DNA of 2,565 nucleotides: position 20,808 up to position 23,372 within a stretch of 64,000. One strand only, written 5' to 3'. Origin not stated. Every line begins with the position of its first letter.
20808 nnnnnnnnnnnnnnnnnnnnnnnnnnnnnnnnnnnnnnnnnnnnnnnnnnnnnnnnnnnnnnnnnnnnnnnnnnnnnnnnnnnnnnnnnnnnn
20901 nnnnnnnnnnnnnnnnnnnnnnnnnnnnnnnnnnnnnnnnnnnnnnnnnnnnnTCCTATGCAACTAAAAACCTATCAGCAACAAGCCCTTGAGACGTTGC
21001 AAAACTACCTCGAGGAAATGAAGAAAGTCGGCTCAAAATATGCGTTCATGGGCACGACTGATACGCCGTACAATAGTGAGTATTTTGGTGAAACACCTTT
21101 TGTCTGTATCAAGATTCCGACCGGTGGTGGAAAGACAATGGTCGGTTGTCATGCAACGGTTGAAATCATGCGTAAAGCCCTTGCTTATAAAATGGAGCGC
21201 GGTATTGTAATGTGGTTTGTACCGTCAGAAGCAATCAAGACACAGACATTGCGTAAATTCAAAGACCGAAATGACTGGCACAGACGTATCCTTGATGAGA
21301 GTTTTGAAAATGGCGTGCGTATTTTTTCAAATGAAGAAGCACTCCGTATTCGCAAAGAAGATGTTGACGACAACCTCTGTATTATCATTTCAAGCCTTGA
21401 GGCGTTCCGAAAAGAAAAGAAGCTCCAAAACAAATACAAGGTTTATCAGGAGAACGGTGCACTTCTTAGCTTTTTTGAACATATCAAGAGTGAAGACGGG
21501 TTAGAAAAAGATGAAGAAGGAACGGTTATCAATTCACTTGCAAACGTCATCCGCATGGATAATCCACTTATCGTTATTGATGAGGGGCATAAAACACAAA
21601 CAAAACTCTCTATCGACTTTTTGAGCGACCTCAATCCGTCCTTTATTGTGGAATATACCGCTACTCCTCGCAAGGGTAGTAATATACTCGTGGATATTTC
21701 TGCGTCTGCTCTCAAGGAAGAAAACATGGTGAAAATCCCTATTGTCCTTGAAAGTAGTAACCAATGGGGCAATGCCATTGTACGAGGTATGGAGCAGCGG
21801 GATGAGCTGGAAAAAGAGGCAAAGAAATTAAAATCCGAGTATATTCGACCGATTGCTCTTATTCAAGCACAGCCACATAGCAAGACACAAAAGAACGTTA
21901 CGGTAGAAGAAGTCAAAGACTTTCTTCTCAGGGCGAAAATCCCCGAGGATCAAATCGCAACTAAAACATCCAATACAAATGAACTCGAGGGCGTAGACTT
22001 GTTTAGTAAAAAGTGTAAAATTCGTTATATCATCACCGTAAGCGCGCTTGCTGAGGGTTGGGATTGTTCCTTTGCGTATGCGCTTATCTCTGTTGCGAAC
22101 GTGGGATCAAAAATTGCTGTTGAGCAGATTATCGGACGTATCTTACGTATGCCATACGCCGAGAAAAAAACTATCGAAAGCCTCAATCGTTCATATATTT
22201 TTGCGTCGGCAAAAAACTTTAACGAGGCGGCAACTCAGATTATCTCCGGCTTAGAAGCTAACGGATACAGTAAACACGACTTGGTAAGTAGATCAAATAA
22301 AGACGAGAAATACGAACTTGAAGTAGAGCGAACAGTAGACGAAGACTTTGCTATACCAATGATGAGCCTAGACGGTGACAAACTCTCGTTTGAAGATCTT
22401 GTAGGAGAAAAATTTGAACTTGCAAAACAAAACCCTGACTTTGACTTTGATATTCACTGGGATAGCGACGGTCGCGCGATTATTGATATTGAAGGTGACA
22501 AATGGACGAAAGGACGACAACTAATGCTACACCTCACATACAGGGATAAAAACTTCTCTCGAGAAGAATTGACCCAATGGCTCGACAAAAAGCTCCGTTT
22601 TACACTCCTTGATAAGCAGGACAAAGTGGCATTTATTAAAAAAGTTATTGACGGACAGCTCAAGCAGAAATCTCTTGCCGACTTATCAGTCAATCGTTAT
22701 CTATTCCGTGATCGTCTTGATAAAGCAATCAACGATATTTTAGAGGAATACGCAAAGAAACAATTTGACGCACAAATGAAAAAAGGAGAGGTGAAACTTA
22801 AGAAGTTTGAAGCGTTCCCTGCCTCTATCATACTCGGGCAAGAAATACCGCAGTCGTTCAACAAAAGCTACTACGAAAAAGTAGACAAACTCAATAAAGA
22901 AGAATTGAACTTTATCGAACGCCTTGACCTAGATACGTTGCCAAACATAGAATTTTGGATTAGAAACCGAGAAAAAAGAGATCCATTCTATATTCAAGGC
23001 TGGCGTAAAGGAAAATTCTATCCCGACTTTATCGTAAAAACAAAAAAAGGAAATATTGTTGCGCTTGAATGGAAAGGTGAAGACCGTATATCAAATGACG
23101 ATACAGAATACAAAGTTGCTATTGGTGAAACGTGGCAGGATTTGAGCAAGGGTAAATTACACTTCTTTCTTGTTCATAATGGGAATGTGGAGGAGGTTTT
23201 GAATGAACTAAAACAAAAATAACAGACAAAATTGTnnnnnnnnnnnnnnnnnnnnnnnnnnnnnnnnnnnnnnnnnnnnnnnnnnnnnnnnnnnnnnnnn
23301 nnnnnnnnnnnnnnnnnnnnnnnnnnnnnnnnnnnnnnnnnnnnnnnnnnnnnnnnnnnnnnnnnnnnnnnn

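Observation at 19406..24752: Type III R-M and a minimal CBASS-like pair fused into one tight co-directional operon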

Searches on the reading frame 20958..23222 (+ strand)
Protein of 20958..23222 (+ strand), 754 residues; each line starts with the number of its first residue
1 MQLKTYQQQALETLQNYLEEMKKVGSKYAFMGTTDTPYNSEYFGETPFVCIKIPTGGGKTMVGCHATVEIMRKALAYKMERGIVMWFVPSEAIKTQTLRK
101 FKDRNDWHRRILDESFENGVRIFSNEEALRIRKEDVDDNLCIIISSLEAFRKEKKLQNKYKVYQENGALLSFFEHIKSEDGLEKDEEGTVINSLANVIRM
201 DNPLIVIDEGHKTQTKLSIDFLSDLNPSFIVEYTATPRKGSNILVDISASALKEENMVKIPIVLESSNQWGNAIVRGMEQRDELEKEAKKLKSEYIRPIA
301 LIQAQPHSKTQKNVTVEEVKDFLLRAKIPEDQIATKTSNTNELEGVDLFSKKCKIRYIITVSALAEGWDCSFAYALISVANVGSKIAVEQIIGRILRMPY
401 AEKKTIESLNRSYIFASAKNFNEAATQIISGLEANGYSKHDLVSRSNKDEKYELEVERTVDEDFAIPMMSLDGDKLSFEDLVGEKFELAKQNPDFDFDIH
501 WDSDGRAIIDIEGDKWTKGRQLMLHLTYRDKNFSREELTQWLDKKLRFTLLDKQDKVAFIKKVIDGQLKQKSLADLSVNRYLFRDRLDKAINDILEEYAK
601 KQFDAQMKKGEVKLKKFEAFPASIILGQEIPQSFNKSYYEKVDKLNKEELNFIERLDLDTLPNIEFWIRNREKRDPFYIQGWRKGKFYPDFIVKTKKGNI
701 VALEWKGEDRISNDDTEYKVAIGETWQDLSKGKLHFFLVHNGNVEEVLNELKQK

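Call 3: search_protein_families(library=pfam, proteins=[window:20958-23222:+], max_evalue=0.1)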
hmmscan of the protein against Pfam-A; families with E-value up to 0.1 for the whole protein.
window:20958-23222:+ (754 aa): 4 families
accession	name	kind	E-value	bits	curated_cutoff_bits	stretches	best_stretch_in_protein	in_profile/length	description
PF04851.21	ResIII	-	7.6e-14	52.4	22.5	1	1-238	2-163/164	Type III restriction enzyme, res subunit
PF00270.35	DEAD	-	7.1e-05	23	26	1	49-109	17-73/167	DEAD/DEAH box helicase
PF00271.37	Helicase_C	-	0.0014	19.3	23.5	1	315-398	27-109/110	Helicase conserved C-terminal domain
PF08722.17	Tn7_TnsA-like_N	-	0.0078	17.2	26.5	1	683-723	23-69/85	TnsA-like endonuclease N terminal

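Call 4: search_protein_families(library=padloc, proteins=[window:20958-23222:+], max_evalue=0.1)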
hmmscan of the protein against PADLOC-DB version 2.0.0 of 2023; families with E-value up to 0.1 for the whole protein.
window:20958-23222:+ (754 aa): 5 families
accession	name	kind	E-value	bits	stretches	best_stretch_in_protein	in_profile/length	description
PDLC03650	REase_III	-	8e-89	297.1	2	3-434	4-457/898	Type III restriction enzyme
PDLC03653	REase_III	-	5.7e-79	264.2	2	46-438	87-509/883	Type III restriction enzyme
PDLC03647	REase_III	-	7e-14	48.9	2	50-259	89-268/989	Type III restriction enzyme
PDLC03648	REase_III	-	5.5e-13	45.9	1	201-419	132-375/871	Type III restriction enzyme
PDLC01765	Cas3c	-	0.01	12.8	1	50-114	187-243/612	-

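Call 5: search_protein_families(library=ncbifam, proteins=[window:20958-23222:+], max_evalue=0.1)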
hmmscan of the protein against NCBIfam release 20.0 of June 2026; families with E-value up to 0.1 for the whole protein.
window:20958-23222:+ (754 aa): 2 families
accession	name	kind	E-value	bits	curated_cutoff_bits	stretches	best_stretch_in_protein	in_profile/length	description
NF046055.1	restr_BPTD_3080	equivalog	1.8e-14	52.7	800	2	338-404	569-624/970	BPTD_3080 family restriction endonuclease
NF053632.1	heli_RadD_YejH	equivalog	0.006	14.9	720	1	328-400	270-344/573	DNA repair helicase RadD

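Call 21: find_related_loci(query=window:20958-23222:+, collection=metagenome_contigs, flank=6000)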
Query window:20958-23222:+ (754 aa) in metagenome_contigs; peptide patterns used: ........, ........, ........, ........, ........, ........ (x = any residue, [..] = any of these).
253 stretches matched a pattern; 94 encode a relative of the query (tblastn E <= 1e-3); the best 80 are kept; 80 distinct loci.
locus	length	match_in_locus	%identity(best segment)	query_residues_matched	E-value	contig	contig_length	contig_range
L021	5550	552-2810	93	1-753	0e+0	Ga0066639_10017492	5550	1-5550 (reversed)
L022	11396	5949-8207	80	1-753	0e+0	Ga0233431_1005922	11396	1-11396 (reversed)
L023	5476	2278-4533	74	1-752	0e+0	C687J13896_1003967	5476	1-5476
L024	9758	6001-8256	74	1-752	0e+0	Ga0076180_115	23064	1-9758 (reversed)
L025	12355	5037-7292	74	1-752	0e+0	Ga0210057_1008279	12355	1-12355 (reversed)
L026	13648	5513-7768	74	1-752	0e+0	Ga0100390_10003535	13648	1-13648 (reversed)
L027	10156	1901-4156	74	1-752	0e+0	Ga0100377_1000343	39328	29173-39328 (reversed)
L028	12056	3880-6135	74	1-752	0e+0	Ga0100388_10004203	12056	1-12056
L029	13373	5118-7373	74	1-752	0e+0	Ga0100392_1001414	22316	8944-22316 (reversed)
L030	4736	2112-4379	74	1-753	0e+0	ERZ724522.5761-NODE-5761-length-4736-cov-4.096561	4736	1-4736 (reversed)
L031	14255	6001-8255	73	1-752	0e+0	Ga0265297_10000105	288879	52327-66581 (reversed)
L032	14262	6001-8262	71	1-752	0e+0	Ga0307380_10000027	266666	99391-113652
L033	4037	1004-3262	70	1-753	0e+0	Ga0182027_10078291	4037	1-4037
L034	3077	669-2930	70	1-753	0e+0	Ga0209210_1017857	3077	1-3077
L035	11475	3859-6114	69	1-752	0e+0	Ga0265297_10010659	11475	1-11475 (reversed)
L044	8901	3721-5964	68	1-747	0e+0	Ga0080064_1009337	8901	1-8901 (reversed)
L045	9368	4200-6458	69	1-752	0e+0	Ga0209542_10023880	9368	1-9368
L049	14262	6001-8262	68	1-753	0e+0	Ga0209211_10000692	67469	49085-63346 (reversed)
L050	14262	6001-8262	69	1-753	0e+0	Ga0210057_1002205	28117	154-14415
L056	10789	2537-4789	68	1-752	0e+0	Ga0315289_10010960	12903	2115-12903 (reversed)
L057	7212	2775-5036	68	1-753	0e+0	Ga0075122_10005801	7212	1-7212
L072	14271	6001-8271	64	1-753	0e+0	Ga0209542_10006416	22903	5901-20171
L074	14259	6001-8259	64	1-753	0e+0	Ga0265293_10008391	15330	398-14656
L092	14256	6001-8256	70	1-752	0e+0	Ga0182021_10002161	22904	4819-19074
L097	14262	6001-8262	62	1-753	0e+0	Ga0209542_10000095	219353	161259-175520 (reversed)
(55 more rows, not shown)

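Call 26: search_protein_families(library=pfam, proteins=[L021:2818-3966:+, L021:3969-5288:+, L022:8218-11394:+, L023:4544-5413:+, L025:7313-10513:+, L035:6124-8619:+, L045:6467-9367:+, L049:8272-9231:+, L049:9218-11458:+, L044:5992-6942:+], max_evalue=0.001)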
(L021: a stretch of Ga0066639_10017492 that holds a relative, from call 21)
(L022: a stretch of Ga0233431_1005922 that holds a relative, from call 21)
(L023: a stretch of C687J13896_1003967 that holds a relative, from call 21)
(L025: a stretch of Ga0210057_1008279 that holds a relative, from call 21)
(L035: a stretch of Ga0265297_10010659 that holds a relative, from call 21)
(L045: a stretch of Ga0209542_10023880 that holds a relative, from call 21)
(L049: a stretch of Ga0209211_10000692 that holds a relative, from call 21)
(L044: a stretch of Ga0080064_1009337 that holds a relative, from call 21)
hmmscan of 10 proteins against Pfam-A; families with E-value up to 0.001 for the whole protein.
L021:2818-3966:+ (382 aa): 1 family
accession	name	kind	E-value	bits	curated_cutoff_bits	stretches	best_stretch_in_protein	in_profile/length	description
PF18145.6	SAVED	-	5.5e-41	140.8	26.2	1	188-379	3-190/190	SMODS-associated and fused to various effectors sensor domain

L021:3969-5288:+ (439 aa): 4 families
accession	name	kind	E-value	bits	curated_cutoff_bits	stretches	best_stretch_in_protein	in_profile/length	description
PF18134.7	AGS_C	-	2.2e-25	89.6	26.7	1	287-419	4-128/129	Adenylyl/Guanylyl and SMODS C-terminal sensor domain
PF18144.7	SMODS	-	1.4e-07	32.3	26.5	1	4-125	3-129/164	Second Messenger Oligonucleotide or Dinucleotide Synthetase domain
PF21654.3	DncV-like_NTFase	-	0.00013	23.2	24.9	1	53-123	7-87/90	Cyclic GMP-AMP synthase DncV-like, nucleotidyltransferase domain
PF01909.29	NTP_transf_2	-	0.0009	20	21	0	46-100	14-72/93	Nucleotidyltransferase domain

L022:8218-11394:+ (1059 aa): 2 families
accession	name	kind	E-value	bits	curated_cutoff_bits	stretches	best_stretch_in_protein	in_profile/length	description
PF07693.20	KAP_NTPase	-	3.9e-29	102.3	20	1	25-343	4-286/293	KAP family P-loop domain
PF13401.12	AAA_22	-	1.2e-05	26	27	0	44-96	10-60/130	AAA domain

L023:4544-5413:+ (289 aa): 1 family
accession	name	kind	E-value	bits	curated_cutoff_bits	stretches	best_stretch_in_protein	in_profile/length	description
PF04607.23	RelA_SpoT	-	6.5e-15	55.8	27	1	48-167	2-112/113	Region found in RelA / SpoT proteins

L025:7313-10513:+ (1066 aa): 0 families

L035:6124-8619:+ (831 aa): 0 families

L045:6467-9367:+ (967 aa): 1 family
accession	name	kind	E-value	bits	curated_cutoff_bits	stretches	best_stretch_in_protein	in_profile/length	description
PF13173.12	AAA_14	-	0.00082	19.8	27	0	205-284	2-78/129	AAA domain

L049:8272-9231:+ (319 aa): 0 families

L049:9218-11458:+ (746 aa): 0 families

L044:5992-6942:+ (316 aa): 0 families

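Call 27: search_protein_families(library=padloc, proteins=[L021:2818-3966:+, L021:3969-5288:+, L022:8218-11394:+, L023:4544-5413:+, L025:7313-10513:+, L035:6124-8619:+, L045:6467-9367:+, L049:8272-9231:+, L049:9218-11458:+, L044:5992-6942:+], max_evalue=0.00001)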
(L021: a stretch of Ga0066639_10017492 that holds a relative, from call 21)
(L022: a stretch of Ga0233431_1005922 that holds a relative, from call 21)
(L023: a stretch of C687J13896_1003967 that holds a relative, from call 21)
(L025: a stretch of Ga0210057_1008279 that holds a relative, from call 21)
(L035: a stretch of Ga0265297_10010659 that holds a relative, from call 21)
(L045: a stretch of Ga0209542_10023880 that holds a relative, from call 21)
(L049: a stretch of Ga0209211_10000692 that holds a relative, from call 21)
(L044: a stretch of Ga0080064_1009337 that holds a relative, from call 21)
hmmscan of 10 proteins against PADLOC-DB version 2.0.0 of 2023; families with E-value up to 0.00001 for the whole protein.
L021:2818-3966:+ (382 aa): 29 families (the best 25 are shown)
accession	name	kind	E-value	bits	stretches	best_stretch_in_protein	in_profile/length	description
PDLC00746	Effector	-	3.9e-118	392.8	1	8-380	6-388/389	Endonuclease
PDLC00739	Effector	-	4.8e-104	346.7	1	14-381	5-377/378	Endonuclease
PDLC01997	SAVED1--SAVED_HNH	-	4.8e-102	340.2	1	15-380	4-368/368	-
PDLC00749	Effector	-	3.7e-88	294.2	1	6-380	5-394/395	Endonuclease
PDLC00743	Effector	-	5.4e-61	204.8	1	24-371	10-376/384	Endonuclease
PDLC01998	SAVED1--SAVED_HNH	-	4.5e-49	165.6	1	14-381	111-491/506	-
PDLC00740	Effector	-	1.4e-45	153.8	1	5-380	4-384/391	Endonuclease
PDLC00751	Effector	-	2.7e-43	146.8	1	15-381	129-513/530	Endonuclease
PDLC00747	Effector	-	2.8e-42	143.2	1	17-370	12-363/373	Endonuclease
PDLC00742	Effector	-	1.9e-39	133.8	1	14-381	118-512/527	Endonuclease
PDLC00738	Effector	-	1.9e-35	120.6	1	6-382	135-520/529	Endonuclease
PDLC02000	Effector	-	3.4e-34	116.5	1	7-381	137-514/524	SAVED1--SAVED_HNH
PDLC01999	SAVED1--SAVED_HNH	-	4.1e-28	96.4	1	5-379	4-380/387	-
PDLC04772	PDC-M68A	-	1.3e-23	82.3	1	16-121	4-108/253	-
PDLC00736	Effector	-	5e-20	69.9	1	178-374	358-550/561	Endonuclease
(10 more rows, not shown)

L021:3969-5288:+ (439 aa): 22 families
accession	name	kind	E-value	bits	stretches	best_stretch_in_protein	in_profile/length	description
PDLC00803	Cyclase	-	3.4e-72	241.1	1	5-265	4-252/253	oligonucleotide-cyclase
PDLC00770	Cyclase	-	2.2e-37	127.1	1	230-419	326-508/509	oligonucleotide-cyclase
PDLC00793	Cyclase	-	2e-27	94.5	1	205-418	264-460/462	oligonucleotide-cyclase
PDLC00796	Cyclase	-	4.5e-26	90.2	1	7-412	6-423/432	oligonucleotide-cyclase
PDLC00823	Cyclase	-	1.1e-23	82.3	1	15-252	14-251/285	oligonucleotide-cyclase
PDLC00778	Cyclase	-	6.8e-17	59.4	1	17-418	27-452/455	oligonucleotide-cyclase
PDLC00824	Cyclase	-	1.3e-16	58.5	1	53-424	61-450/466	oligonucleotide-cyclase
PDLC00799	Cyclase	-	9.6e-15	52.1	1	260-421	306-444/449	oligonucleotide-cyclase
PDLC00808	Cyclase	-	1.3e-14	52.3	1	12-207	20-229/325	oligonucleotide-cyclase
PDLC00809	Cyclase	-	1.5e-13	49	1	19-253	17-262/295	oligonucleotide-cyclase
PDLC00814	Cyclase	-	3.5e-13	47.6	1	12-201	13-211/295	oligonucleotide-cyclase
PDLC00776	Cyclase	-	1.3e-12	45.8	1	15-242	14-242/287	oligonucleotide-cyclase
PDLC00785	Cyclase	-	3.7e-12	44.2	1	155-412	186-435/443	oligonucleotide-cyclase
PDLC00802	Cyclase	-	3.1e-10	37.8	1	147-258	191-303/332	oligonucleotide-cyclase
PDLC00786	Cyclase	-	1.1e-09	36.1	1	17-204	14-213/293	oligonucleotide-cyclase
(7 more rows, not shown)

L022:8218-11394:+ (1059 aa): 4 families
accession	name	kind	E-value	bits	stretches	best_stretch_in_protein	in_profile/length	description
PDLC02209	QatA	-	1.4e-17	61.6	1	17-81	10-73/646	-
PDLC04959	PDC-S20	-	2.1e-15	55.3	2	188-421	146-390/464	-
PDLC02210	QatA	-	8.4e-15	52.3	2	27-104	19-96/593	-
PDLC02361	PifA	-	1.4e-08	31.8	1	8-99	7-101/720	PifA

L023:4544-5413:+ (289 aa): 1 family
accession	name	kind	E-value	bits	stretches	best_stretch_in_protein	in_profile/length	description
PDLC04999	PDC-S33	-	2.2e-14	51.6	1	24-155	48-175/349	-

L025:7313-10513:+ (1066 aa): 0 families

L035:6124-8619:+ (831 aa): 0 families

L045:6467-9367:+ (967 aa): 1 family
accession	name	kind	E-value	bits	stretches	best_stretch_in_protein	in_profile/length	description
PDLC02169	Avs4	-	0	1444.2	1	1-966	1-942/1570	-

L049:8272-9231:+ (319 aa): 0 families

L049:9218-11458:+ (746 aa): 0 families

L044:5992-6942:+ (316 aa): 0 families

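Call 30: search_protein_families(library=padloc, proteins=[L032:8318-9217:+, L056:4805-5503:+, L057:5044-5472:+, L057:5462-6064:+, L072:8315-10306:+, L092:8290-10704:+, L092:10761-13199:+, L097:8270-8962:+, L050:8331-9644:+, L074:8322-9383:+], max_evalue=0.00001)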
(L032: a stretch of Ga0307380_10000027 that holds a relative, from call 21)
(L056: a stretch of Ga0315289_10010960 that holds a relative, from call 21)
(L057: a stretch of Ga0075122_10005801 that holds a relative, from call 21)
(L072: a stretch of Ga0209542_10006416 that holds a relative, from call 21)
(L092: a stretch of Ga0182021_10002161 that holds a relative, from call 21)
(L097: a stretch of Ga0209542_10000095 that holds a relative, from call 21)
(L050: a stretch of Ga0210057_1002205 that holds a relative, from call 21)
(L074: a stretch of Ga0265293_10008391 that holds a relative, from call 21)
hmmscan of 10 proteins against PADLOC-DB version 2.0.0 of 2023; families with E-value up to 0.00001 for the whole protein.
L032:8318-9217:+ (299 aa): 0 families

L056:4805-5503:+ (232 aa): 0 families

L057:5044-5472:+ (142 aa): 0 families

L057:5462-6064:+ (200 aa): 0 families

L072:8315-10306:+ (663 aa): 0 families

L092:8290-10704:+ (804 aa): 1 family
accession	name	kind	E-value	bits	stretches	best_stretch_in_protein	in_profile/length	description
PDLC00833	E1-E2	-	1.8e-06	25.6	0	763-803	151-191/222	E1-E2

L092:10761-13199:+ (812 aa): 0 families

L097:8270-8962:+ (230 aa): 0 families

L050:8331-9644:+ (437 aa): 14 families
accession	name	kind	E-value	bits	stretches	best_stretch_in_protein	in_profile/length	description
PDLC04105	HerA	-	8.7e-22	75.4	1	235-394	379-513/576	-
PDLC04106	HerA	-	1.5e-19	68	2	296-378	507-594/667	-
PDLC04140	mad8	-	6.5e-19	66.6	1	36-429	15-313/314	mads_8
PDLC02188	HerA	-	3.8e-13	47.1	1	295-378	422-508/578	-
PDLC04103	HerA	-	7.9e-13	45.6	1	297-376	438-520/579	-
PDLC01055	HerA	-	1.2e-12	45.5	1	297-369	412-487/532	Type III coevolved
PDLC04102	HerA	-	4.1e-12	43.2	1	289-395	495-601/654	-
PDLC04104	HerA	-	1.2e-11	42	1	294-384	214-308/379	-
PDLC02185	HerA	-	9.8e-09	32.5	1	302-383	447-532/585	-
PDLC04100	HerA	-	1.9e-08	31.4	1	298-379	438-522/580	-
PDLC02684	DndH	-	1e-07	27.9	1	26-352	1340-1644/1715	DndH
PDLC04098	HerA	-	1.9e-07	28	1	295-382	522-616/686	-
PDLC02685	DndH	-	2.4e-07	26.9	1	28-358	1309-1613/1678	DndH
PDLC04097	HerA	-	1.5e-06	25.2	0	289-395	462-574/618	-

L074:8322-9383:+ (353 aa): 0 families

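Call 75: search_protein_families(library=padloc, proteins=[L025:7313-10513:+], max_evalue=0.001)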
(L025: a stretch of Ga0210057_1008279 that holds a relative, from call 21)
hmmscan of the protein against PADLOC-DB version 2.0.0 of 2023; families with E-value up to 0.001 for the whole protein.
L025:7313-10513:+ (1066 aa): 0 families
